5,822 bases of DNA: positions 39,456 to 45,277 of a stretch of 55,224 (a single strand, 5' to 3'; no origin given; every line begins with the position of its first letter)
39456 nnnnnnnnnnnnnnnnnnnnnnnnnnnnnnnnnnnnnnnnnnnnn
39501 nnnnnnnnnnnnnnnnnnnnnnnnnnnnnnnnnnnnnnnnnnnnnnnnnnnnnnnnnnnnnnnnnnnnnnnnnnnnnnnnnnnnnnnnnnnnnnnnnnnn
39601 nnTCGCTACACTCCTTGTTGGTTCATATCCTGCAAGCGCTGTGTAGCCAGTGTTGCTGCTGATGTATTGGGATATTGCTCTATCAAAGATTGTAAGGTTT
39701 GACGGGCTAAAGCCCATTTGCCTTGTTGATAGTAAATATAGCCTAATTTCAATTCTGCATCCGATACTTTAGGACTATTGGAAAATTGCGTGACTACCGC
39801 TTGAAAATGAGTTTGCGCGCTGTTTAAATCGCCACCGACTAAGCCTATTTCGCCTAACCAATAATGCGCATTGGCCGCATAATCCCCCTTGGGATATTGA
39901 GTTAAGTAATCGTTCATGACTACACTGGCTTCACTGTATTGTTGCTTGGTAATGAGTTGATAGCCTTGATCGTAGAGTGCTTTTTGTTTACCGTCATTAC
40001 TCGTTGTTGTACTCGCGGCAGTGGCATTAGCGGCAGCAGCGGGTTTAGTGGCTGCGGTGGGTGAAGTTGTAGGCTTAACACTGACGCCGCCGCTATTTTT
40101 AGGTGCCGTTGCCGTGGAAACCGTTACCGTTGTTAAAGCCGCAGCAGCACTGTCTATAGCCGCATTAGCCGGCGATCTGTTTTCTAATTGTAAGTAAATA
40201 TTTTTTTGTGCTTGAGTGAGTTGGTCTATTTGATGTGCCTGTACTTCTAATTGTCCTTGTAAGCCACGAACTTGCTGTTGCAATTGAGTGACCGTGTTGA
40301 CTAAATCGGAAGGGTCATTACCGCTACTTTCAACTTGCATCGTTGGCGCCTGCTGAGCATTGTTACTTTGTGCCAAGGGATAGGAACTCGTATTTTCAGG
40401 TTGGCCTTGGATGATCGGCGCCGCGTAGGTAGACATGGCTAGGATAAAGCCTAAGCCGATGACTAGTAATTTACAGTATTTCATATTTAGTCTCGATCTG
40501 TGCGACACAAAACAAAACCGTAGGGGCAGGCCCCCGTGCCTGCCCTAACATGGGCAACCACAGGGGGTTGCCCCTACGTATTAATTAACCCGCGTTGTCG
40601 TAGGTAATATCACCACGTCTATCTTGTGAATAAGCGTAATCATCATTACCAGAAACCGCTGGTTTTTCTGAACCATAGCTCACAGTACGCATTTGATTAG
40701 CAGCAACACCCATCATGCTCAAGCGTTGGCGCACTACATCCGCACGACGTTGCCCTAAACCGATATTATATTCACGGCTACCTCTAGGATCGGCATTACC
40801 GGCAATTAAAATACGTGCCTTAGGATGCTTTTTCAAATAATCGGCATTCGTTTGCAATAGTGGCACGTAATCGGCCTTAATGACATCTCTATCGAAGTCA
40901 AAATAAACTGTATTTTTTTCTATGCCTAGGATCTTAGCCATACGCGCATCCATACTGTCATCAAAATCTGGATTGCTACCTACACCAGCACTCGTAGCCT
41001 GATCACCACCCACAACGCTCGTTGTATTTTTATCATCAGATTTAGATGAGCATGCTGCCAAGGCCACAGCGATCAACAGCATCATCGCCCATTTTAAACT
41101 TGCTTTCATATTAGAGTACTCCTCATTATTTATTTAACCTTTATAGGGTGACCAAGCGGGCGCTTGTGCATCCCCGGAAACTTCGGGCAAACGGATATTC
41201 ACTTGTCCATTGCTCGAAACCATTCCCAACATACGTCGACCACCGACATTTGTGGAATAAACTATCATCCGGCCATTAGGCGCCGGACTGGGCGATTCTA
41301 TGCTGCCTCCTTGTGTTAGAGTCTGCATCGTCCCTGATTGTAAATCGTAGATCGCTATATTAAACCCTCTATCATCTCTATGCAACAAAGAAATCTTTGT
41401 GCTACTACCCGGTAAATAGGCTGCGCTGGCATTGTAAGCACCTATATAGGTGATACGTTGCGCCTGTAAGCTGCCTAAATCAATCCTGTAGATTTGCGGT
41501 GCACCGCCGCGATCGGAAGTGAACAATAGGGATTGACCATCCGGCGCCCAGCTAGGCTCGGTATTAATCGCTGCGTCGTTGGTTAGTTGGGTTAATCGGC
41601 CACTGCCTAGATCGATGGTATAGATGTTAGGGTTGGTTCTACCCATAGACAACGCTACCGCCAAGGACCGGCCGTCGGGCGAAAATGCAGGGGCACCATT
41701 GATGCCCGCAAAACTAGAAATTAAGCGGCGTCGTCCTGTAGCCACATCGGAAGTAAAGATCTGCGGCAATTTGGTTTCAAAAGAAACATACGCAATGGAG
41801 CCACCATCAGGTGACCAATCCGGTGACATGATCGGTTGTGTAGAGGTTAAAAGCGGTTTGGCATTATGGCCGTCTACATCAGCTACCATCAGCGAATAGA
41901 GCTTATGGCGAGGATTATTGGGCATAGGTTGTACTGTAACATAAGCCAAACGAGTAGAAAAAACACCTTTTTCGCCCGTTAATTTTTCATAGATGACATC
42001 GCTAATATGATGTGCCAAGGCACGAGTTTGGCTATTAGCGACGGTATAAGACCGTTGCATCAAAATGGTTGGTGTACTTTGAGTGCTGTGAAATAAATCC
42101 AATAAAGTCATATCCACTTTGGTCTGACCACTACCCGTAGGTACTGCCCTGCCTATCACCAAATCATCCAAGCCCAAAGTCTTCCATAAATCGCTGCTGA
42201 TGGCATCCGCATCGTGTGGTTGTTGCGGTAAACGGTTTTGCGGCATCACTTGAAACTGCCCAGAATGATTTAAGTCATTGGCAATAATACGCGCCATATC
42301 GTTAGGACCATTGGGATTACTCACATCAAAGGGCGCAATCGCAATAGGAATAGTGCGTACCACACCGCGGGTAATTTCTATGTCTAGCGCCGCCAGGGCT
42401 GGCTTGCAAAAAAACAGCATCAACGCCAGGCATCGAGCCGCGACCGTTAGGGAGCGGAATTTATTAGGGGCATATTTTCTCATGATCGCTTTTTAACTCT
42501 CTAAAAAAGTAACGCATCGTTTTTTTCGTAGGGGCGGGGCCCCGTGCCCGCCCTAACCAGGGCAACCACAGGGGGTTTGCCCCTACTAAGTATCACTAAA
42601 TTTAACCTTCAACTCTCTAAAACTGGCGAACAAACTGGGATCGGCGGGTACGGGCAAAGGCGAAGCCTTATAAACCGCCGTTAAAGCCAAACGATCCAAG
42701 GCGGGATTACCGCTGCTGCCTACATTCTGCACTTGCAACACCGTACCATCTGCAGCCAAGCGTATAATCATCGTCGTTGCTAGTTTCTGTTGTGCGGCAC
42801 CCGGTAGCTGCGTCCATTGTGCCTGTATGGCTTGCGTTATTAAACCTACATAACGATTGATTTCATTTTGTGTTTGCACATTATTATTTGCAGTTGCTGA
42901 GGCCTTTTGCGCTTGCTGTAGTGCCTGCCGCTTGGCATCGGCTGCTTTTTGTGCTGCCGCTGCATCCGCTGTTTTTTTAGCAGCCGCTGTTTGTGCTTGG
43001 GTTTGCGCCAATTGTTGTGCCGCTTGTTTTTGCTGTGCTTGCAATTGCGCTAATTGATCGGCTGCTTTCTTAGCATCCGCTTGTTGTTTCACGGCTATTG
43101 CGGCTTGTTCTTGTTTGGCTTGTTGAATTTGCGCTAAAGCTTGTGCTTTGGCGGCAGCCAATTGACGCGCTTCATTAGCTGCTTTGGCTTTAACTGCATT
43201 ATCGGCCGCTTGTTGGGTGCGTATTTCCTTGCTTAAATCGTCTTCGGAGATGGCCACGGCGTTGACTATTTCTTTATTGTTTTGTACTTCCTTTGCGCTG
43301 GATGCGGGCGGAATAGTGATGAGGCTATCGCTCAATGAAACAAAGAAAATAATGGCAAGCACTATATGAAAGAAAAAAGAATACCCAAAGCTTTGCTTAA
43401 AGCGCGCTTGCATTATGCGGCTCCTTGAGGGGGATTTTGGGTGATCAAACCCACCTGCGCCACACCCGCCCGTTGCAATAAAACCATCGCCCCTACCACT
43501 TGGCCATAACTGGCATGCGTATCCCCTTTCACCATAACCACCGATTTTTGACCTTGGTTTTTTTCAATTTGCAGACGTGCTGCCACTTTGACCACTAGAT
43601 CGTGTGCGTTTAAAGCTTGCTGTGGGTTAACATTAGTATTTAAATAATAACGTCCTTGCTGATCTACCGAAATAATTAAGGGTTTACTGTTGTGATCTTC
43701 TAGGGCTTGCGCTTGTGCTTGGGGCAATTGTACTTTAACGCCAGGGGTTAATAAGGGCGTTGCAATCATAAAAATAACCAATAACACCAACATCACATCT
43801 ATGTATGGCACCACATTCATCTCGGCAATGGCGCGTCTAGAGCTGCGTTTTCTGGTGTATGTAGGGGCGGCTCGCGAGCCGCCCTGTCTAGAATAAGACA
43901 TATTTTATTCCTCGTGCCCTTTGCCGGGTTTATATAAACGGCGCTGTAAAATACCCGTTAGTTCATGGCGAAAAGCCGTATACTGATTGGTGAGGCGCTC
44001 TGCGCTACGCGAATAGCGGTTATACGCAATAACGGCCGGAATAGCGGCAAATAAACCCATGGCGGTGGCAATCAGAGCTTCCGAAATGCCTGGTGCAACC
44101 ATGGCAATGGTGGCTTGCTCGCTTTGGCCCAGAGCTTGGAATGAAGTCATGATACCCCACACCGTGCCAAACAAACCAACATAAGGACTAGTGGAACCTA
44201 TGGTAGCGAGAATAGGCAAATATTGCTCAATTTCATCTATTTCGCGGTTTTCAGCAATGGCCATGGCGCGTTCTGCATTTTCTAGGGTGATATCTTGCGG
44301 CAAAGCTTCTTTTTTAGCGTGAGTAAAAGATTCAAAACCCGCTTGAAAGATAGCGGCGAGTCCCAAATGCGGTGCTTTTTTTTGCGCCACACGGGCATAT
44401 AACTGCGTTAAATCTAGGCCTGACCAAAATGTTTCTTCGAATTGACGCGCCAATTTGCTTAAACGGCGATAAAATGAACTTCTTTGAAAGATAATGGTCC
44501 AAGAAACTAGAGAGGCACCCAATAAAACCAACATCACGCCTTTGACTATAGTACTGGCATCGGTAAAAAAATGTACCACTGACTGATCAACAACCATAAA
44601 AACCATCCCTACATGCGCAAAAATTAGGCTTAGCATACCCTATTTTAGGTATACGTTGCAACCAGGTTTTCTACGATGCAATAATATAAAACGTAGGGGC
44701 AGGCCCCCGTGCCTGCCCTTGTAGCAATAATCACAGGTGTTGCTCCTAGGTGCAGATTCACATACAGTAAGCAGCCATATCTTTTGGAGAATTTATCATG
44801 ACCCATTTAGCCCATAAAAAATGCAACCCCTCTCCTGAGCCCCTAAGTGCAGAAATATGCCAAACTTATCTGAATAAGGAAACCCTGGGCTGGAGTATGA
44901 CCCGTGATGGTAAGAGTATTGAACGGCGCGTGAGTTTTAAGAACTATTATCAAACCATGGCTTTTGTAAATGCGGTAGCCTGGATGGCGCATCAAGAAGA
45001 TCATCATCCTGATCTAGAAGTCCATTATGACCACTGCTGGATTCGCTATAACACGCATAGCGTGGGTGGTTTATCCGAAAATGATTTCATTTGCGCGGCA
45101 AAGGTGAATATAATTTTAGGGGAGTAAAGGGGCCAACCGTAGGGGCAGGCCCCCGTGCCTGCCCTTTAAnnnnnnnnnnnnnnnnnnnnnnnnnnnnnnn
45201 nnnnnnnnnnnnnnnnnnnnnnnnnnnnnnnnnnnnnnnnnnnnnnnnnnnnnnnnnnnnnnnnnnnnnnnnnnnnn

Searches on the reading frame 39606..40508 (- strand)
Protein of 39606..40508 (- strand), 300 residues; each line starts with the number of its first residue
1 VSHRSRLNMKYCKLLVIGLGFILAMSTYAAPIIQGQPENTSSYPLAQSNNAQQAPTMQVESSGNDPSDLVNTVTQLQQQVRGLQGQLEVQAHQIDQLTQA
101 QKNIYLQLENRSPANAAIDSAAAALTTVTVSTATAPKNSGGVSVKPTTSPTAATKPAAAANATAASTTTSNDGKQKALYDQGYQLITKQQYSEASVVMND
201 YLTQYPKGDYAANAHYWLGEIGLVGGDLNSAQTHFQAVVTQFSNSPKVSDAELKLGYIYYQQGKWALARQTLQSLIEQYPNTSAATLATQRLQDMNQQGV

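Call 62: search_protein_families(library=pfam, proteins=[window:39606-40508:-], max_evalue=0.0001)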
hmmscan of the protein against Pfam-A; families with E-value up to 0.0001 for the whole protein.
window:39606-40508:- (300 aa): 8 families
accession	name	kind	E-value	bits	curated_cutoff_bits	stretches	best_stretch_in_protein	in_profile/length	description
PF13174.12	TPR_6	-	6.7e-15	55.1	26.3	1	250-282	1-33/33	Tetratricopeptide repeat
PF16331.10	TolA_bind_tri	-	1.3e-11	44.8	30.1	1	60-112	14-66/76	TolA binding protein trimerisation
PF13525.12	YfiO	-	1.6e-11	44.8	25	1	216-283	9-76/203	Outer membrane lipoprotein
PF13432.12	TPR_16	-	8.6e-09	36.1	32.7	1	226-281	11-63/65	Tetratricopeptide repeat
PF14559.12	TPR_19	-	3.7e-08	34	25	1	226-288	5-65/68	Tetratricopeptide repeat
PF13428.12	TPR_14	-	1.5e-07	31.9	23.5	0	252-287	4-39/44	Tetratricopeptide repeat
PF07719.23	TPR_2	-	3.2e-07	30.4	27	0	254-281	6-33/34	Tetratricopeptide repeat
PF09976.15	TPR_21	-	3.3e-05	24.1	25.5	1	170-274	34-138/193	Tetratricopeptide repeat-like domain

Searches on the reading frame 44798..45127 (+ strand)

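Call 4: search_protein_families(library=pfam, proteins=[window:44798-45127:+], max_evalue=0.01)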
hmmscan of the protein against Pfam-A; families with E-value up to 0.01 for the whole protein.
window:44798-45127:+ (109 aa): 1 family
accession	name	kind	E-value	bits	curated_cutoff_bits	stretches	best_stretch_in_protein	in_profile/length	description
PF01329.24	Pterin_4a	-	4.8e-29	100.8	26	1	15-104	2-89/91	Pterin 4 alpha carbinolamine dehydratase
